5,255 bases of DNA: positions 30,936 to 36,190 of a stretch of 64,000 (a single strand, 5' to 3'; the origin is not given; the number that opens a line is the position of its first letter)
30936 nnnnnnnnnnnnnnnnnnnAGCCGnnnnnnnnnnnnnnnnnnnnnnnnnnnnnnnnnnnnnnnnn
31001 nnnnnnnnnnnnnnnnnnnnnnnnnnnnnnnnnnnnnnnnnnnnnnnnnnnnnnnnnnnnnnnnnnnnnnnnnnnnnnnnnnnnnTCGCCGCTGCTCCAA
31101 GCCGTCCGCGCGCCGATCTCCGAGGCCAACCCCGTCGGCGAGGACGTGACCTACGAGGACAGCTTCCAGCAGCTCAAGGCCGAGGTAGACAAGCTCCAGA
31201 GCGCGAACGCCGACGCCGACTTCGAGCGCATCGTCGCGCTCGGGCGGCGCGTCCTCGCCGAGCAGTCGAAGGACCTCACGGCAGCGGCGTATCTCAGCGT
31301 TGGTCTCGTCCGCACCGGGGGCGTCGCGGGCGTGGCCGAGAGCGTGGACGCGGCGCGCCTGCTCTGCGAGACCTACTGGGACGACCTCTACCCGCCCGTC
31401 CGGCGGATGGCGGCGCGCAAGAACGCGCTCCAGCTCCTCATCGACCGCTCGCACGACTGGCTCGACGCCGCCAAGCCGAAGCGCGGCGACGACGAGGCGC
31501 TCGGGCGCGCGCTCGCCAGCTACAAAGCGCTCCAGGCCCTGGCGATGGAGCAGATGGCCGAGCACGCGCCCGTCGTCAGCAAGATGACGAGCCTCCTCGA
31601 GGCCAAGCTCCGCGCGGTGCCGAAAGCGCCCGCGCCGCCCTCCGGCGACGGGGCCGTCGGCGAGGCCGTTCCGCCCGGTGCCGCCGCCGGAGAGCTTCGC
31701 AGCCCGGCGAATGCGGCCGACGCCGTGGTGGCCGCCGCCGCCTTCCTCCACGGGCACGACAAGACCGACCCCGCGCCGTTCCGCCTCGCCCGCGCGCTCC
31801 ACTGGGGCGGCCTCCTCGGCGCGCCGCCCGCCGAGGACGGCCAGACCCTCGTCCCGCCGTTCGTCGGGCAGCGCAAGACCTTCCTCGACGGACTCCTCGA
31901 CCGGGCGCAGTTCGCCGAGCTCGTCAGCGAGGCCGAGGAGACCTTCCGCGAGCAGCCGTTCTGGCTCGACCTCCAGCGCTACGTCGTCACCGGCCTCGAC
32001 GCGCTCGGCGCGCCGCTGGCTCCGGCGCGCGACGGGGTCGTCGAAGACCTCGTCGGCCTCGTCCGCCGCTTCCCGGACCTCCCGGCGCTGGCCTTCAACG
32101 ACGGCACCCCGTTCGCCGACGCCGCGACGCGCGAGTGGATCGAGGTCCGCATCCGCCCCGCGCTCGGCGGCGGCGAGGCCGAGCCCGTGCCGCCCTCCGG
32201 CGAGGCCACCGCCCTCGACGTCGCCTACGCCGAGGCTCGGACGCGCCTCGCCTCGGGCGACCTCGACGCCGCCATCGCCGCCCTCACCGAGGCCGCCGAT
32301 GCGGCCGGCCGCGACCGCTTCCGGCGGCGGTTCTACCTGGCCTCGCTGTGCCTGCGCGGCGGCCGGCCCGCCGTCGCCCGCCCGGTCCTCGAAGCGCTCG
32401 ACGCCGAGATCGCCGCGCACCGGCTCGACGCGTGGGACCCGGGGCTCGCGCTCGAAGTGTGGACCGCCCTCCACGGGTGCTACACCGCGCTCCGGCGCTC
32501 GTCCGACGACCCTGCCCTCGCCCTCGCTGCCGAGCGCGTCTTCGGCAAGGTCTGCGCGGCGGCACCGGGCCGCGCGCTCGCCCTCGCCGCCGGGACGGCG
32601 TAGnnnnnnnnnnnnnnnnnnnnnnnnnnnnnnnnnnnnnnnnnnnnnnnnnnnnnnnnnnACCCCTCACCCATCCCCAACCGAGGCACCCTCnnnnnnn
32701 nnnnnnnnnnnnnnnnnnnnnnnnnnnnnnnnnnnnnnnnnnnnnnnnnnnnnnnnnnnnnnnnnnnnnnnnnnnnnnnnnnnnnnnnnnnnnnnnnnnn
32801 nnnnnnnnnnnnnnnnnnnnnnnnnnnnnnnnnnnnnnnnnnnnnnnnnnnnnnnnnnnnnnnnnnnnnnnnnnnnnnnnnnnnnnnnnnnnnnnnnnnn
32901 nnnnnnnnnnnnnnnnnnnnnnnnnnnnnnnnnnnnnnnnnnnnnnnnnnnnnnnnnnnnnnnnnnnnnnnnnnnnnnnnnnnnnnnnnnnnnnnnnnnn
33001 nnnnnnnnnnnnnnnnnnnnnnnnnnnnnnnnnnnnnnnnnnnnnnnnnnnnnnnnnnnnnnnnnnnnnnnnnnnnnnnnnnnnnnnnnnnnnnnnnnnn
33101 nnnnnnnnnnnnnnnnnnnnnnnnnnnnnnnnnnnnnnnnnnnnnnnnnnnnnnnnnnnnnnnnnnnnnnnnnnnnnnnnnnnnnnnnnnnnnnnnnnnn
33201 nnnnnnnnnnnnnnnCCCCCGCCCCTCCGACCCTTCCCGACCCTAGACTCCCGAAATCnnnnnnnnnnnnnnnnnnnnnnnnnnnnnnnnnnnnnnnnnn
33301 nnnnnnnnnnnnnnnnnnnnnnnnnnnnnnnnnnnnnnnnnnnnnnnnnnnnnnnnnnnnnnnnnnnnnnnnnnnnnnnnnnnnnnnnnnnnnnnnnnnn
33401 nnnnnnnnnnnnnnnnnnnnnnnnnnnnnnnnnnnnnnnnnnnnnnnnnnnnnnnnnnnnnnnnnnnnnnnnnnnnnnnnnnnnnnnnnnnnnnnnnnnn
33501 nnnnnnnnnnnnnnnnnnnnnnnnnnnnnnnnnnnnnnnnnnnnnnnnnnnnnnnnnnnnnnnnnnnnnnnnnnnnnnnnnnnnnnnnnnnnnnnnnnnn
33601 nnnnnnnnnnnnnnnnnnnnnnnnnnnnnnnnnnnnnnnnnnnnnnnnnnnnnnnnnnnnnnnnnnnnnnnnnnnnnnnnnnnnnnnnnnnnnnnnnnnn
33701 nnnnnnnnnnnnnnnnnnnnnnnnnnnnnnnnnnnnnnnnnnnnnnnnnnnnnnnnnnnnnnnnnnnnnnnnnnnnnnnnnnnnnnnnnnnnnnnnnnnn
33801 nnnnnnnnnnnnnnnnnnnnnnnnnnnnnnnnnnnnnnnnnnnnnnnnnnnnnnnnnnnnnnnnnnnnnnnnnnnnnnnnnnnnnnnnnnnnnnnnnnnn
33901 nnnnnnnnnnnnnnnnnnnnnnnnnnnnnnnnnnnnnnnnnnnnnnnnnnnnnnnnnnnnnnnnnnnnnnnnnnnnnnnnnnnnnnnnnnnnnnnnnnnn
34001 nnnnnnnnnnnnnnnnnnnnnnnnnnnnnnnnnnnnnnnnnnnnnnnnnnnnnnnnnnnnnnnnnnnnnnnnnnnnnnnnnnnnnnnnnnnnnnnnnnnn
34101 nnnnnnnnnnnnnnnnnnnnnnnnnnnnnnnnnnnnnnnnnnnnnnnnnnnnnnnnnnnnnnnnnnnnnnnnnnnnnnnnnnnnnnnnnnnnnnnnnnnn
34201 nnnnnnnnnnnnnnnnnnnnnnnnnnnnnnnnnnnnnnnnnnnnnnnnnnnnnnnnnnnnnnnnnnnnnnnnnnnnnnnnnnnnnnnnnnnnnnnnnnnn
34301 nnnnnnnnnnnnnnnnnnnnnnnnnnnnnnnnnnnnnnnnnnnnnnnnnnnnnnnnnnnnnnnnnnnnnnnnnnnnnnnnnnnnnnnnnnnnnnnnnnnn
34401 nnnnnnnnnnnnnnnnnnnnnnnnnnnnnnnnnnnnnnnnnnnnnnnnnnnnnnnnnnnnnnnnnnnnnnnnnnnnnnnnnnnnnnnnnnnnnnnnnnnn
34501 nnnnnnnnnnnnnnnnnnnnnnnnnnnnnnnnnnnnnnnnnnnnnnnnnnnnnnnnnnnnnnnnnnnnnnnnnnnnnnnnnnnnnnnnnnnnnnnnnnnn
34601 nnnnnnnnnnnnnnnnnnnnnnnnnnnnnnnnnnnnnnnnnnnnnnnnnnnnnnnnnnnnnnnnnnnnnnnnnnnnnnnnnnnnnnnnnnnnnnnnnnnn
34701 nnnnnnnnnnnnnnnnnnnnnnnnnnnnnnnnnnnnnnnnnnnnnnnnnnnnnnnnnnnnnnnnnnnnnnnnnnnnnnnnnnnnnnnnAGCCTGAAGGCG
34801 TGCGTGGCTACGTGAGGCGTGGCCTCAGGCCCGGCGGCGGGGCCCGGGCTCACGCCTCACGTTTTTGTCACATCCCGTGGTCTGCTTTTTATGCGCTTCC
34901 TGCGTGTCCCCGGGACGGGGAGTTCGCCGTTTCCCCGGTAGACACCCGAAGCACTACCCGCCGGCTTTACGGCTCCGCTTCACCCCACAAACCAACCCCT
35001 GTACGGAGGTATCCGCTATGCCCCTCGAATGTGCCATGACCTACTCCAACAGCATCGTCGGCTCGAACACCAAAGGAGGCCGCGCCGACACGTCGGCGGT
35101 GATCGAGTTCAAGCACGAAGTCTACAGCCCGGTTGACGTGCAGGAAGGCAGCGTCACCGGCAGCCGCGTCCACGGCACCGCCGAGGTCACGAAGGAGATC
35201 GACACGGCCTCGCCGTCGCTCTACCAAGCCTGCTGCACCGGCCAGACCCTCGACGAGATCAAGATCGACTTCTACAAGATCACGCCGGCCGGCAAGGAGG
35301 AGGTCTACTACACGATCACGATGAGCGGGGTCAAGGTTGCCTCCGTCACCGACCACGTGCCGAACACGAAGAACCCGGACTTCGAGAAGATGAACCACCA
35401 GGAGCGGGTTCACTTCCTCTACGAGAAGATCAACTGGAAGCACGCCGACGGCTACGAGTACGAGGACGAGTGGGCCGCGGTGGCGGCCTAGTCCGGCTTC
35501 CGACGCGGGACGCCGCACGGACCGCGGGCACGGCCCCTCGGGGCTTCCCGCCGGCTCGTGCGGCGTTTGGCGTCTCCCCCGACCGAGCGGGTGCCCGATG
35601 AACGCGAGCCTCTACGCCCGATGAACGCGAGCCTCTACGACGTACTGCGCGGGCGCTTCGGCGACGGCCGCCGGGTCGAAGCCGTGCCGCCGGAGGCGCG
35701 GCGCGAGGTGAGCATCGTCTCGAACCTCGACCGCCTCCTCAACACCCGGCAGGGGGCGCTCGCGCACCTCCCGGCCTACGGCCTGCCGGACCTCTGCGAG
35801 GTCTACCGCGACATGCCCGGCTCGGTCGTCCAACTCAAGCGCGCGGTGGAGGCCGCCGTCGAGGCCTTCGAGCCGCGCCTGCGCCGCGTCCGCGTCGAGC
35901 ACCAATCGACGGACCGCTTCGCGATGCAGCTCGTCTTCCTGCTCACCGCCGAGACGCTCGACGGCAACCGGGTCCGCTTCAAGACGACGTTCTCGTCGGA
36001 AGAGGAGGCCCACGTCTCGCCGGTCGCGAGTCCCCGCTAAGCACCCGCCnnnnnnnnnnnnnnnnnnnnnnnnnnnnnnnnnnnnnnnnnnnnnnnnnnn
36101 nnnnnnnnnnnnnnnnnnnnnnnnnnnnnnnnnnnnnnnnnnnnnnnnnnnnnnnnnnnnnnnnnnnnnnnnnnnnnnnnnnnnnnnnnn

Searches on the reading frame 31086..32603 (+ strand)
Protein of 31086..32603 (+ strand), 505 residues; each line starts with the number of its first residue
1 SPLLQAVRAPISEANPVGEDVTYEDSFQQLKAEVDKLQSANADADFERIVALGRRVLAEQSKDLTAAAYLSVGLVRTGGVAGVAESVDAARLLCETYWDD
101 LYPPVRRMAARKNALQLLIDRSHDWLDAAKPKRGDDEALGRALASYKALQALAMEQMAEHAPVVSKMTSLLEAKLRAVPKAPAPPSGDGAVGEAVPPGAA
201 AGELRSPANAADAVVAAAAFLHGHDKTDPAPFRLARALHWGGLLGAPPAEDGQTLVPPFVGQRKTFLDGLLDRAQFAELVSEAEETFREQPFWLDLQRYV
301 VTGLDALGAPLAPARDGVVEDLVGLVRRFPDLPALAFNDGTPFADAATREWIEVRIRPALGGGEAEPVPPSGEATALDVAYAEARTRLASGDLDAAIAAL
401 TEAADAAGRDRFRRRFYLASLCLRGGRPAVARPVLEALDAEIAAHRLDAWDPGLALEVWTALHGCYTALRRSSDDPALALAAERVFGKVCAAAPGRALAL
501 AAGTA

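Call 61: search_protein_families(library=ncbifam, proteins=[window:31086-32603:+], max_evalue=0.001)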
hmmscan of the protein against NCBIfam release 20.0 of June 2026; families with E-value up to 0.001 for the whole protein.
window:31086-32603:+ (505 aa): 3 families
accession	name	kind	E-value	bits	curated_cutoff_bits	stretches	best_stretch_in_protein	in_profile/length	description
TIGR03362.1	VI_chp_7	equivalog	1.1e-89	301.7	230.1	1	4-458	2-471/476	type VI secretion system protein TssA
TIGR03363.1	VI_chp_8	equivalog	8.8e-22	78.2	160.85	1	6-105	5-113/353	type VI secretion system protein TssA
NF041244.1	IglI_fam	subfamily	1.7e-07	31.4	100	1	36-193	3-163/290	type VI secretion system protein IglI family protein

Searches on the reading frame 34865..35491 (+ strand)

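Call 6: search_protein_families(library=pfam, proteins=[window:34865-35491:+], max_evalue=0.001)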
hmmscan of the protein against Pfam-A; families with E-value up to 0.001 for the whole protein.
window:34865-35491:+ (208 aa): 1 family
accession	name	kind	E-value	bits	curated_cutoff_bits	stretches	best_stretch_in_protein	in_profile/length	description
PF05638.18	T6SS_HCP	-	1.1e-30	107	23.5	1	62-193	6-129/129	Type VI secretion system effector, Hcp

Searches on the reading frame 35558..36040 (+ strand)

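Call 6: search_protein_families(library=pfam, proteins=[window:35558-36040:+], max_evalue=0.001)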
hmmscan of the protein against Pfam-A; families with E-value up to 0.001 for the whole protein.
window:35558-36040:+ (160 aa): 1 family
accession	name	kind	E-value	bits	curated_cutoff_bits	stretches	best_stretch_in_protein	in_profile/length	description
PF04965.19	GPW_gp25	-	2.8e-14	53.1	27.2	1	50-118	4-73/96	Baseplate wedge protein gp25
